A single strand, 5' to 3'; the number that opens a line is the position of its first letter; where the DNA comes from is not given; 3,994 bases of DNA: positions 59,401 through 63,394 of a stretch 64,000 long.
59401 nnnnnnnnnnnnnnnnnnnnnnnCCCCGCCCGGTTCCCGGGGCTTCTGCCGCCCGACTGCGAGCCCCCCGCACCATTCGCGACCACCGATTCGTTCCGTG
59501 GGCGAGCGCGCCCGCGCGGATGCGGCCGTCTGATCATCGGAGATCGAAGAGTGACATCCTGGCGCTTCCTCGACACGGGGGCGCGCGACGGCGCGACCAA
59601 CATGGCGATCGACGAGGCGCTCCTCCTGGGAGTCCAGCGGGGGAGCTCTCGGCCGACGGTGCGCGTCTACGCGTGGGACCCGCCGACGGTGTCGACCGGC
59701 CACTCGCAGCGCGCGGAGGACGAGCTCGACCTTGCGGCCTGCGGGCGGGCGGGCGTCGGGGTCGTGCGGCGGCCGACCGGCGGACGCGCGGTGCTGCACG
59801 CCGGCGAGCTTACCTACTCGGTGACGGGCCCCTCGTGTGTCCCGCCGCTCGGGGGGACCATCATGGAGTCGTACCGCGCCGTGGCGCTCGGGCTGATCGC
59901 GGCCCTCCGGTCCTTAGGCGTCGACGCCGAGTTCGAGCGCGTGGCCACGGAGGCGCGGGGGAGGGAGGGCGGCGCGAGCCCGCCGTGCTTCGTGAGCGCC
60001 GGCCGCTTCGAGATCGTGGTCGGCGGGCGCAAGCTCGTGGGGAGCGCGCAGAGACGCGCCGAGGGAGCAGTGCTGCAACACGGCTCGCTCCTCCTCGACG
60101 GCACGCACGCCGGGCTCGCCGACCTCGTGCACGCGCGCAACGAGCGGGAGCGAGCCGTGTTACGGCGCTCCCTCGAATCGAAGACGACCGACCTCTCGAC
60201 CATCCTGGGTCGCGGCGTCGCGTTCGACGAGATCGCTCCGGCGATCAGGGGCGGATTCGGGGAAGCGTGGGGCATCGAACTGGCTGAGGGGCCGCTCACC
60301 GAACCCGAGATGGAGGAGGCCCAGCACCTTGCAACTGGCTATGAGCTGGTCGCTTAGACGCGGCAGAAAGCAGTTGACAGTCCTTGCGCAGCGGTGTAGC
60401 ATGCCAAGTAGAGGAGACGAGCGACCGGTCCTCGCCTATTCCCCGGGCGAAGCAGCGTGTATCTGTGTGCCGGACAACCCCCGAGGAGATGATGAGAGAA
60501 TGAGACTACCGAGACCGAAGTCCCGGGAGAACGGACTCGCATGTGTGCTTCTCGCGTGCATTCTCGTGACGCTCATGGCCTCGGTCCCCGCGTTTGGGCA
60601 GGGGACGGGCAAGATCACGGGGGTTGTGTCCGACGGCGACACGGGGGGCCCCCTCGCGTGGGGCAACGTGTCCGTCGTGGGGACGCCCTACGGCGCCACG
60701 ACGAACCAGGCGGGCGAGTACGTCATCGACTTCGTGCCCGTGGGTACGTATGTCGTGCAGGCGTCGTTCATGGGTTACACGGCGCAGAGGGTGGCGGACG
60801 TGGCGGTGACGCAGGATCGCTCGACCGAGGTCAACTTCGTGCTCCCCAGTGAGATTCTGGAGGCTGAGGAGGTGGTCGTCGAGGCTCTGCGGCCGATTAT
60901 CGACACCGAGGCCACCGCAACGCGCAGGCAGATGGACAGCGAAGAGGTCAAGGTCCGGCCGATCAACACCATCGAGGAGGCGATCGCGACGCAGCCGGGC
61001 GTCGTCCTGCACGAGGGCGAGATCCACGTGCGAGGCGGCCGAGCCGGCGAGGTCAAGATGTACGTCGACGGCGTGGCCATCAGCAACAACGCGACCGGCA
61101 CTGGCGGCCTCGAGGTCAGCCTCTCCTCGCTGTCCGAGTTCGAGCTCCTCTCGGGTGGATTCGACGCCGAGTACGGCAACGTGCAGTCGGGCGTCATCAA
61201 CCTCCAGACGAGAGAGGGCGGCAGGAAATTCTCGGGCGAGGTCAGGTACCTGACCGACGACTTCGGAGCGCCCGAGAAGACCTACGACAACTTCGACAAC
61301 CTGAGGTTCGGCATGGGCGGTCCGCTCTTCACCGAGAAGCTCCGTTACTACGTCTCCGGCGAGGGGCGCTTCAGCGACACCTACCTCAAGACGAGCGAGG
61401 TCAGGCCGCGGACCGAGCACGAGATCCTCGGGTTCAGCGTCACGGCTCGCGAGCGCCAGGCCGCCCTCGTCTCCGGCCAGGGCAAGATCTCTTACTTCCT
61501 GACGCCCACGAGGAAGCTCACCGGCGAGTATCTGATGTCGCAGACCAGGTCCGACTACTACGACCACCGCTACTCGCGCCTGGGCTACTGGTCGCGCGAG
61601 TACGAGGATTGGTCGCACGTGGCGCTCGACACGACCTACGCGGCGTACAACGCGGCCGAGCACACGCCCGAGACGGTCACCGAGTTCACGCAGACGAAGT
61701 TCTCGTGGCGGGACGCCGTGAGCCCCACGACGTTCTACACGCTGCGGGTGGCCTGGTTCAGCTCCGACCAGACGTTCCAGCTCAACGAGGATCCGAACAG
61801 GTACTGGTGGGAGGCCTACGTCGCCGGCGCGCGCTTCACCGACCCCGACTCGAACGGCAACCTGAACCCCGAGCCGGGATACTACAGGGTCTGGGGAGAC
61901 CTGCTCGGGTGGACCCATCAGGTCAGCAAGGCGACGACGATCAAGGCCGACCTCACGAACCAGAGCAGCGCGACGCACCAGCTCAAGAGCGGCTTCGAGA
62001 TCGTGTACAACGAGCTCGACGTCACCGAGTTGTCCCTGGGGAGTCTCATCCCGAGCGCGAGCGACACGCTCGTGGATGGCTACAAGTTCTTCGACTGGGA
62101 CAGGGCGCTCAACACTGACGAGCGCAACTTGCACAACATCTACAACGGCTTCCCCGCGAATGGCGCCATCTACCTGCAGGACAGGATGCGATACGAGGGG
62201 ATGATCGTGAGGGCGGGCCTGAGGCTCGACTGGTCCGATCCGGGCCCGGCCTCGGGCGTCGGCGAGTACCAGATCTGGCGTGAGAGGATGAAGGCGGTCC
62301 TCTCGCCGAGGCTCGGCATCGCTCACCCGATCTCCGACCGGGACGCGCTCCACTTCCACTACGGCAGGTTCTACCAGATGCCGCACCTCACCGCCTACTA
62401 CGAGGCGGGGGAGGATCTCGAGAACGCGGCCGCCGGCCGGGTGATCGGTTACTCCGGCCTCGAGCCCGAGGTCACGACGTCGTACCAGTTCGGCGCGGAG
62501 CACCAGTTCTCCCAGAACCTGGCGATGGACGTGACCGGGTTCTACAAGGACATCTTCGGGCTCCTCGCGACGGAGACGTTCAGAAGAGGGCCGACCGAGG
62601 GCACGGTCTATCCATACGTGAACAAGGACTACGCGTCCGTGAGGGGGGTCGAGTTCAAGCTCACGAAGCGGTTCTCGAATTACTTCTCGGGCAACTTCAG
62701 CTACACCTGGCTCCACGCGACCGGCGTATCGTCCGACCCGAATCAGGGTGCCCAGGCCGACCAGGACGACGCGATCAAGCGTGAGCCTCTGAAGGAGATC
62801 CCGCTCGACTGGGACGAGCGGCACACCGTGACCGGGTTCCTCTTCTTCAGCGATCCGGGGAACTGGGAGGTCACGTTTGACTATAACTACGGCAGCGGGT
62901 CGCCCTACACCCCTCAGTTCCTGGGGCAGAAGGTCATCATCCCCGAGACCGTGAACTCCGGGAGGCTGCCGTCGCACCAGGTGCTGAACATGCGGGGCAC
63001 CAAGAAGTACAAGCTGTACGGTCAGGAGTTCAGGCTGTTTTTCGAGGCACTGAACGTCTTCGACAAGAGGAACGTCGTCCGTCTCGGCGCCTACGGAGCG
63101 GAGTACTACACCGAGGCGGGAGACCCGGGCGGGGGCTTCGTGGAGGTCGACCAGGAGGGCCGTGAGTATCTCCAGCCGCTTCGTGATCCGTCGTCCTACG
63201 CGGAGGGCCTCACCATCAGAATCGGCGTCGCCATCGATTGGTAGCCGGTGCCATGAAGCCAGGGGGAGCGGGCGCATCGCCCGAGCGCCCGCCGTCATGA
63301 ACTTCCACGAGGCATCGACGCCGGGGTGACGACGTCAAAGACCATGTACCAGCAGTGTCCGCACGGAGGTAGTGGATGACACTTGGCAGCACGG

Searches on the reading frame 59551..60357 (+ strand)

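Call 43: search_protein_families(library=ncbifam, proteins=[window:59551-60357:+], max_evalue=1e-8)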
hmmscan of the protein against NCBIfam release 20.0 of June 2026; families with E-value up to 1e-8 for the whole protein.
window:59551-60357:+ (268 aa): 4 families
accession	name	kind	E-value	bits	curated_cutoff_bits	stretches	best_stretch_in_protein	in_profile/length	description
NF053750.1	LplA_large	exception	7.1e-29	100.9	480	1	16-130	12-128/248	lipoate-protein ligase large subunit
NF053751.1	LplAB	exception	1.2e-20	73.9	550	1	3-143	99-242/348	lipoate-protein ligase LplAB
TIGR00545.2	lipoyltrans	equivalog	3.3e-18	65.7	280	0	6-129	3-119/328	lipoate--protein ligase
NF053790.1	LplA_LipA_fuse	exception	3.3e-09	35.9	800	0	150-216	121-187/606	bifunctional lipoate--protein ligase/lipoyl synthase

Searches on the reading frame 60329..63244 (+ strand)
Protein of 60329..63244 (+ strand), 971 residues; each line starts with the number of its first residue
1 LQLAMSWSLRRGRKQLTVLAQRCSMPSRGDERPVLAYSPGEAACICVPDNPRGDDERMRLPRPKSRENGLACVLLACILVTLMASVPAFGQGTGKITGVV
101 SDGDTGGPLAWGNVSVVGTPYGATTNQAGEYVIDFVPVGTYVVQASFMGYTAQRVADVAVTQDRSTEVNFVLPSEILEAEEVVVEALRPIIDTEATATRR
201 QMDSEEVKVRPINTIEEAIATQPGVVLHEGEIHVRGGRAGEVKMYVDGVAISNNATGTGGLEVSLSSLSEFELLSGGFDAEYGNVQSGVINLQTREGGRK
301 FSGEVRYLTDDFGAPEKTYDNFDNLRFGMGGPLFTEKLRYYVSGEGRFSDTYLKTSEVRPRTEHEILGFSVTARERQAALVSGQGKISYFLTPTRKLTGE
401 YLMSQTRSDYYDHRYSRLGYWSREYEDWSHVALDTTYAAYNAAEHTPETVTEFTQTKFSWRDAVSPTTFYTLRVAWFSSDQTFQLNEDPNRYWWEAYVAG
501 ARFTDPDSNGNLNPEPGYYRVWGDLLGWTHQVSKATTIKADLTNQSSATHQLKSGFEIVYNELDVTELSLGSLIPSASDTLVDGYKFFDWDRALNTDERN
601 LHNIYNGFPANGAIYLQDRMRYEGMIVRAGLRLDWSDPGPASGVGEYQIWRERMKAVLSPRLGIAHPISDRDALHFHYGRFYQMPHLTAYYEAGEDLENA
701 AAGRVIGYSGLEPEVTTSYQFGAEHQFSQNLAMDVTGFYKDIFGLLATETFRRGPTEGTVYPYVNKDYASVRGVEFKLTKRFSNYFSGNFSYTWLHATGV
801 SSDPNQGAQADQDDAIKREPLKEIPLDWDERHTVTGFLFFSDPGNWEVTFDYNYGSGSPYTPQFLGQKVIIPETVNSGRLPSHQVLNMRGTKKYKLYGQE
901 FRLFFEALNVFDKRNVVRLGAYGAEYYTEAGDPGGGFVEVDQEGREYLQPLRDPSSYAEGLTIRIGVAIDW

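Call 43: search_protein_families(library=ncbifam, proteins=[window:60329-63244:+], max_evalue=1e-8)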
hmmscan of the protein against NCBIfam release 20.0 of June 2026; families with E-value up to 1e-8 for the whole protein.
window:60329-63244:+ (971 aa): 4 families
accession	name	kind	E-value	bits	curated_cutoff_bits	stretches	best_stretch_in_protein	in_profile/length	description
TIGR01785.1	TonB-hemin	subfamily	3.6e-16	58.7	316.85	1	595-803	349-567/677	TonB-dependent heme/hemoglobin receptor family protein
TIGR04056.1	OMP_RagA_SusC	subfamily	2.6e-13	49.2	368.25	0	95-226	2-126/981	SusC/RagA family TonB-linked outer membrane protein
NF052345.1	S_layer_anammox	exception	1.1e-10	39.6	1400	1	89-197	1308-1416/1596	Kustd1514 family S-layer glycoprotein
TIGR01786.1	TonB-hemlactrns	subfamily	3e-10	39.1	323.75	0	605-795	386-580/719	TonB-dependent hemoglobin/transferrin/lactoferrin family receptor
